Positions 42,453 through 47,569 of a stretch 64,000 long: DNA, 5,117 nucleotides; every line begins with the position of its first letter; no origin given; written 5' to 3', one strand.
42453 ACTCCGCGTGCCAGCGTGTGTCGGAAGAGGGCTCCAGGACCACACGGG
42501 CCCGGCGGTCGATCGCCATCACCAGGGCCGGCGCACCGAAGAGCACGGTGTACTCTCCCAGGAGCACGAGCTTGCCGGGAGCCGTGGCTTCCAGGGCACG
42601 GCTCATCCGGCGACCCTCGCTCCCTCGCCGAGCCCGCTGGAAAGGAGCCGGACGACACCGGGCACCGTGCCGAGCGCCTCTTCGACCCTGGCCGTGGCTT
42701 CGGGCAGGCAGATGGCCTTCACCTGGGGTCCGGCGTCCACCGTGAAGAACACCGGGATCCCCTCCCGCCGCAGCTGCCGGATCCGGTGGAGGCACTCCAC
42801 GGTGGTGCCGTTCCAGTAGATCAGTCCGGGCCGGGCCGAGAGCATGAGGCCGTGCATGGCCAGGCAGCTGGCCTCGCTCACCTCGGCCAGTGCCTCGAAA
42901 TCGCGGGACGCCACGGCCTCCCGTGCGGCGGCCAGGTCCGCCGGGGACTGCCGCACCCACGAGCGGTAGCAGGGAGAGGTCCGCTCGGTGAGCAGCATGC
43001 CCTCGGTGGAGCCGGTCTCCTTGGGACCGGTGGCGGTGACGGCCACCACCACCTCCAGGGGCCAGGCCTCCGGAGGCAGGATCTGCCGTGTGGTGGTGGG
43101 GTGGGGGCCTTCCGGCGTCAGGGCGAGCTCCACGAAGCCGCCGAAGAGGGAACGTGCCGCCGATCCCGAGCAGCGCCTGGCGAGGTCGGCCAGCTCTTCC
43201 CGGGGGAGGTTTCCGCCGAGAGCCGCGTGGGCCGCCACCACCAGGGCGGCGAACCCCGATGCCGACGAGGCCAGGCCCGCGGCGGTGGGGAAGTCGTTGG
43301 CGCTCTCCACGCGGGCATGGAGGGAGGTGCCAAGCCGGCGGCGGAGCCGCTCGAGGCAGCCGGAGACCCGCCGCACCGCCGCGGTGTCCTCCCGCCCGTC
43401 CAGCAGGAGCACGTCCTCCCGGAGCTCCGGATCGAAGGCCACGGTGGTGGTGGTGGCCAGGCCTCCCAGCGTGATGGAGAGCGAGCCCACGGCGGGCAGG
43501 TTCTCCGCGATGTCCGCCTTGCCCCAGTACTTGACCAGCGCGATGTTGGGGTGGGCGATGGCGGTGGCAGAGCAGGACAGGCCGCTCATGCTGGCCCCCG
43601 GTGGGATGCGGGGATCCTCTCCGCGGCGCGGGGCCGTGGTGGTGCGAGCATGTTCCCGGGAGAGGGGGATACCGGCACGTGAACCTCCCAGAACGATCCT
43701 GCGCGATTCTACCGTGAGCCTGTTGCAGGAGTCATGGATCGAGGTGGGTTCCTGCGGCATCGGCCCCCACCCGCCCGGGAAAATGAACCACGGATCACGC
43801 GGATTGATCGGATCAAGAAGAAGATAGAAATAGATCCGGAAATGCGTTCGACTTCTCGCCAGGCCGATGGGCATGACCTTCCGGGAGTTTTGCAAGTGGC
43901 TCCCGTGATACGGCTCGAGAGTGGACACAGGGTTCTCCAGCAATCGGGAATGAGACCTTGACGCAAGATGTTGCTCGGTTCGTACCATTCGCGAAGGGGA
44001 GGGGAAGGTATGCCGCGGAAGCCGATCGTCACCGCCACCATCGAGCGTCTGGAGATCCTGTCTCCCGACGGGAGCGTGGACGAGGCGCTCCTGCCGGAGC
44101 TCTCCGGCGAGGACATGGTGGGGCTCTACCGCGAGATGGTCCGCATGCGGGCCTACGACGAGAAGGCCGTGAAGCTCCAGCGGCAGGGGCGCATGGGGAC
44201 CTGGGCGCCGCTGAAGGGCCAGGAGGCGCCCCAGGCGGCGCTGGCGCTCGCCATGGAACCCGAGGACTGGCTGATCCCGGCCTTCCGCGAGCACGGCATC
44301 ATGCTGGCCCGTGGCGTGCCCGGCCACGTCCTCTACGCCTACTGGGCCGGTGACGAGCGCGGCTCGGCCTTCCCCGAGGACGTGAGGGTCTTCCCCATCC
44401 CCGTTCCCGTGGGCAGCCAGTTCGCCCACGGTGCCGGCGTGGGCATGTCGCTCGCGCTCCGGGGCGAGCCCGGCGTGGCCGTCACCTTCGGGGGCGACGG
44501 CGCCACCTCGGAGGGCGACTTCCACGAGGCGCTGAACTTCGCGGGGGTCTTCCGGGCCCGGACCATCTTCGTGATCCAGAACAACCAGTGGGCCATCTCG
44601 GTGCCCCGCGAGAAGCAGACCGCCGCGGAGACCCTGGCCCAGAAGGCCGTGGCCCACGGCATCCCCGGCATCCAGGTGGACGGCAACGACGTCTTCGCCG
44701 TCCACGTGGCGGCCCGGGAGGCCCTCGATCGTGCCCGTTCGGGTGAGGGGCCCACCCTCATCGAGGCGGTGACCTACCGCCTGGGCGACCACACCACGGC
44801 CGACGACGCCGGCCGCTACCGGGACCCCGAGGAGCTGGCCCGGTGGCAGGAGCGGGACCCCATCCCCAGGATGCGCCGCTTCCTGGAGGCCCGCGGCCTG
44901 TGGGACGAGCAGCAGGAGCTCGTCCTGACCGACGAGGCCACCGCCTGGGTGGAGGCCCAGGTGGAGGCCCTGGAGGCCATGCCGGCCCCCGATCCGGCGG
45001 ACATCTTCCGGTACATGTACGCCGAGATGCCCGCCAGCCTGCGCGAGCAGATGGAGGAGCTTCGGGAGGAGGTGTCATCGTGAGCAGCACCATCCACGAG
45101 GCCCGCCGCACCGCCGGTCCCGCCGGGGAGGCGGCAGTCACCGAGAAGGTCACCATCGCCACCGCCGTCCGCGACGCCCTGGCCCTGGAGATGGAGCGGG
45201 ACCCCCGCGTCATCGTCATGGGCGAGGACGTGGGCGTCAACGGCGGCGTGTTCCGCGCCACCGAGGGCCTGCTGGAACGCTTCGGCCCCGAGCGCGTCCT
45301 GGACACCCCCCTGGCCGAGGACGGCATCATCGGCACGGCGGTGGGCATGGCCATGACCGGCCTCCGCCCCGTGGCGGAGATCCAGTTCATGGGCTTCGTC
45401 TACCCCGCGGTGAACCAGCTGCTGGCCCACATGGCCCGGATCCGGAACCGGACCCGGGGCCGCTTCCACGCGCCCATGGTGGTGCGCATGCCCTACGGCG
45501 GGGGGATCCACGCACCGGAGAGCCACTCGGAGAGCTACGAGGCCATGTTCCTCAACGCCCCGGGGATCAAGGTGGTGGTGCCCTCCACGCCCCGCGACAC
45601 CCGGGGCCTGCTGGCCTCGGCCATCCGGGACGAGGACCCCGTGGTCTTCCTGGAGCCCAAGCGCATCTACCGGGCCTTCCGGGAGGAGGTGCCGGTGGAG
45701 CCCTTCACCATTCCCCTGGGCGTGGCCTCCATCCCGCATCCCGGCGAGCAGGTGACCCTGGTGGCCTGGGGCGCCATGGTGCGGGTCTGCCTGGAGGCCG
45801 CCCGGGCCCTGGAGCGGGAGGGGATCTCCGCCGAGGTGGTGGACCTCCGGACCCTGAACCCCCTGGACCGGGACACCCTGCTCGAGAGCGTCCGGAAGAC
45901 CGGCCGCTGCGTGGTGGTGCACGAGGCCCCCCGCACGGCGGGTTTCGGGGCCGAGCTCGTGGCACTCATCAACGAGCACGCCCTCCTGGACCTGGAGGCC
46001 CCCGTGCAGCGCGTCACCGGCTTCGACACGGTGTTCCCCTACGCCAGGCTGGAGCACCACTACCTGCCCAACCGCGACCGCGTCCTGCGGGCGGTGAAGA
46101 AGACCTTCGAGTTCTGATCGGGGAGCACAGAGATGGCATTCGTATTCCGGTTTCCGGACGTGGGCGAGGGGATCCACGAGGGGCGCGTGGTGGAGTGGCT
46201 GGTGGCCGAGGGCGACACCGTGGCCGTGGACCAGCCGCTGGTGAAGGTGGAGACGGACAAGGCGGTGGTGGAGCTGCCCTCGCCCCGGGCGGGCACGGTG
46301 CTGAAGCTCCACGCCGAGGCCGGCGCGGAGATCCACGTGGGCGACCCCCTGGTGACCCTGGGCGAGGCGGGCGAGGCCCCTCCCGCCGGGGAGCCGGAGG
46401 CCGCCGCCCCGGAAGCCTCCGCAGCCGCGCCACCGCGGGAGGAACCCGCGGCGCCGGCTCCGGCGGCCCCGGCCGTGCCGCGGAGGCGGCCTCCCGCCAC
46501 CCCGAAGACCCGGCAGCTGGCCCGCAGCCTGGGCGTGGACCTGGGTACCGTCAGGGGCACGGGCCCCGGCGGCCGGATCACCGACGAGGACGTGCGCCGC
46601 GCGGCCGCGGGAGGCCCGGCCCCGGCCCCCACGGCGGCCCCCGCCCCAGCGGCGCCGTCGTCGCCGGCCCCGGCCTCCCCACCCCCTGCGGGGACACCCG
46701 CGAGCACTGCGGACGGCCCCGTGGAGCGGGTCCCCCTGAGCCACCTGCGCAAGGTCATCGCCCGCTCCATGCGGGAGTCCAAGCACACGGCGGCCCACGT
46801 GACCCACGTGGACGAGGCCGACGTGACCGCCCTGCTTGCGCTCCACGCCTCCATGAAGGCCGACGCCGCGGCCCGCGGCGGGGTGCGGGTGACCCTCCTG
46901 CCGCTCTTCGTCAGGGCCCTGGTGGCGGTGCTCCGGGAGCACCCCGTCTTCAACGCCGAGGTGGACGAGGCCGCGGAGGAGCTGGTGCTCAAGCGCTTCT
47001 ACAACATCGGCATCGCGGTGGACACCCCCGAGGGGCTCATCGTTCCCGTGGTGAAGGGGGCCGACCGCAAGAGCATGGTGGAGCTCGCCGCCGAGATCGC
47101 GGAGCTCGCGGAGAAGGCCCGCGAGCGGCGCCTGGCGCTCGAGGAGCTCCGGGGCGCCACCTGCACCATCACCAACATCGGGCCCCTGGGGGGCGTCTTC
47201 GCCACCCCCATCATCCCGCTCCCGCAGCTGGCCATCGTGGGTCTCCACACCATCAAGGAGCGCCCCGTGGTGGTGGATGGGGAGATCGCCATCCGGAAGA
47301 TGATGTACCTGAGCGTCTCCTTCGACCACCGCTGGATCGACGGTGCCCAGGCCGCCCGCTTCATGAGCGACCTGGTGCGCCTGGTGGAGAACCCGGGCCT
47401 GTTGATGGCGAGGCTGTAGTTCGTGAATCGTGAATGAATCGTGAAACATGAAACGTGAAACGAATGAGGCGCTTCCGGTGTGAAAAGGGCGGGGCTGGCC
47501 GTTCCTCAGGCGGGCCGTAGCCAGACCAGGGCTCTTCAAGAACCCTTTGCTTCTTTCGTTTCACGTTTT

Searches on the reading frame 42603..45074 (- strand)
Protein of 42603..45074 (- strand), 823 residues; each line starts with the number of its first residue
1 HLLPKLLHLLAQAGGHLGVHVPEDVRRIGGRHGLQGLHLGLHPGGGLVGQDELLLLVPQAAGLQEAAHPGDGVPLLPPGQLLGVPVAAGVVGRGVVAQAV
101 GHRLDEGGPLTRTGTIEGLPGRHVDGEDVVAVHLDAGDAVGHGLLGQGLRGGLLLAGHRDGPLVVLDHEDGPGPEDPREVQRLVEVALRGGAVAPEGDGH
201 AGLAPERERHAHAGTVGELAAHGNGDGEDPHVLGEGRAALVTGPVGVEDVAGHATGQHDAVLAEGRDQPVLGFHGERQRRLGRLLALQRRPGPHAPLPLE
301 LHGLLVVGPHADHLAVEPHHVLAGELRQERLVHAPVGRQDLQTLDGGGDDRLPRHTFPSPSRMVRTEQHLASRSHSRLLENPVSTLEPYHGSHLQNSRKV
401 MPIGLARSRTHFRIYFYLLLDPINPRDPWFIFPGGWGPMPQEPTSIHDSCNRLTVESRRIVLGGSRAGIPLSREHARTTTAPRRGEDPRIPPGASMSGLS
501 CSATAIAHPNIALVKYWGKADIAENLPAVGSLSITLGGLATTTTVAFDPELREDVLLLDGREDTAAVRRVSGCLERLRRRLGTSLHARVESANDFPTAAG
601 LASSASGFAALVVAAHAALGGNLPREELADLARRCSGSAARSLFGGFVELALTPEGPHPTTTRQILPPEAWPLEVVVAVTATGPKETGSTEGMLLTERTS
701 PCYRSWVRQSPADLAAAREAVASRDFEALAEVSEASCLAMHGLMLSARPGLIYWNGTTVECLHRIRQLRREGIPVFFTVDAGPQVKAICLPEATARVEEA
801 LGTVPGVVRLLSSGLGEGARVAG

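Call 20: search_protein_families(library=pfam, proteins=[window:42603-45074:-], max_evalue=0.0001)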
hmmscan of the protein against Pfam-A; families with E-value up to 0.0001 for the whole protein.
window:42603-45074:- (823 aa): 3 families
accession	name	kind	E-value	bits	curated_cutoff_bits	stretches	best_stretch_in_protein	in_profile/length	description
PF22700.2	MVD-like_N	-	4.5e-52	176.3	27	1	507-650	1-146/157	Diphosphomevalonate decarboxylase-like N-terminal domain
PF18376.6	MDD_C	-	5.5e-13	49.6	23.2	1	675-796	1-125/186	Mevalonate 5-diphosphate decarboxylase C-terminal domain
PF00288.32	GHMP_kinases_N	-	2e-11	44.4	22.3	1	570-639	3-70/87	GHMP kinases N terminal domain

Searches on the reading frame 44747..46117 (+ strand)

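Call 20: search_protein_families(library=pfam, proteins=[window:44747-46117:+], max_evalue=0.0001)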
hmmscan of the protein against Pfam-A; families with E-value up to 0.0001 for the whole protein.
window:44747-46117:+ (456 aa): 3 families
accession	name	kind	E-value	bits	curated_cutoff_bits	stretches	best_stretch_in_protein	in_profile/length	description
PF02779.29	Transket_pyr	-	4.1e-46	157.2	27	1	134-309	2-173/174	Transketolase, pyrimidine binding domain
PF02780.25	Transketolase_C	-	9.7e-43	145.5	25.9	1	326-446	2-124/124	Transketolase, C-terminal domain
PF22613.1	Transketolase_C_1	-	5.2e-05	23.9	27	0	334-376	12-54/113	Transketolase-like TK C-terminal domain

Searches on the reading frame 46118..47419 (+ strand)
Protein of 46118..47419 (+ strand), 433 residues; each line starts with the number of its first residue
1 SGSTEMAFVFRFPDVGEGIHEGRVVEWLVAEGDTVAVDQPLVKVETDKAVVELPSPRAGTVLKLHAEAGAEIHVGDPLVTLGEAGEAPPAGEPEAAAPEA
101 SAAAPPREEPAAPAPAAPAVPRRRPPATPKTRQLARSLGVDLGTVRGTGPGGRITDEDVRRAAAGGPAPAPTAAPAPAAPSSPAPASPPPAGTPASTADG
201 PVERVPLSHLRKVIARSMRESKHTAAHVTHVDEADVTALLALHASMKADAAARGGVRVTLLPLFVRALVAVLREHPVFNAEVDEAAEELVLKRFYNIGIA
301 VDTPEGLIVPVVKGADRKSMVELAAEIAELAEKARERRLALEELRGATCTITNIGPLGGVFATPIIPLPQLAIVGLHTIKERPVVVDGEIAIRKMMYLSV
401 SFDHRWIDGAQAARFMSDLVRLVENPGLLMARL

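Call 20: search_protein_families(library=pfam, proteins=[window:46118-47419:+], max_evalue=0.0001)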
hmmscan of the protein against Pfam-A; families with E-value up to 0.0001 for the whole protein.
window:46118-47419:+ (433 aa): 4 families
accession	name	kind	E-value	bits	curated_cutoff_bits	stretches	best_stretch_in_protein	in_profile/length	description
PF00198.28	2-oxoacid_dh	-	1e-88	297.2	23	1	201-430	3-231/232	2-oxoacid dehydrogenases acyltransferase (catalytic domain)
PF00364.28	Biotin_lipoyl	-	2.9e-23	81.9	22.1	1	10-81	3-73/73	Biotin-requiring enzyme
PF02817.22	E3_binding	-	3.3e-13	50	23.7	1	125-160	1-36/36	e3 binding domain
PF13533.13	Biotin_lipoyl_2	-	1.4e-05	25.2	29.8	0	22-42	9-29/32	Biotin-lipoyl like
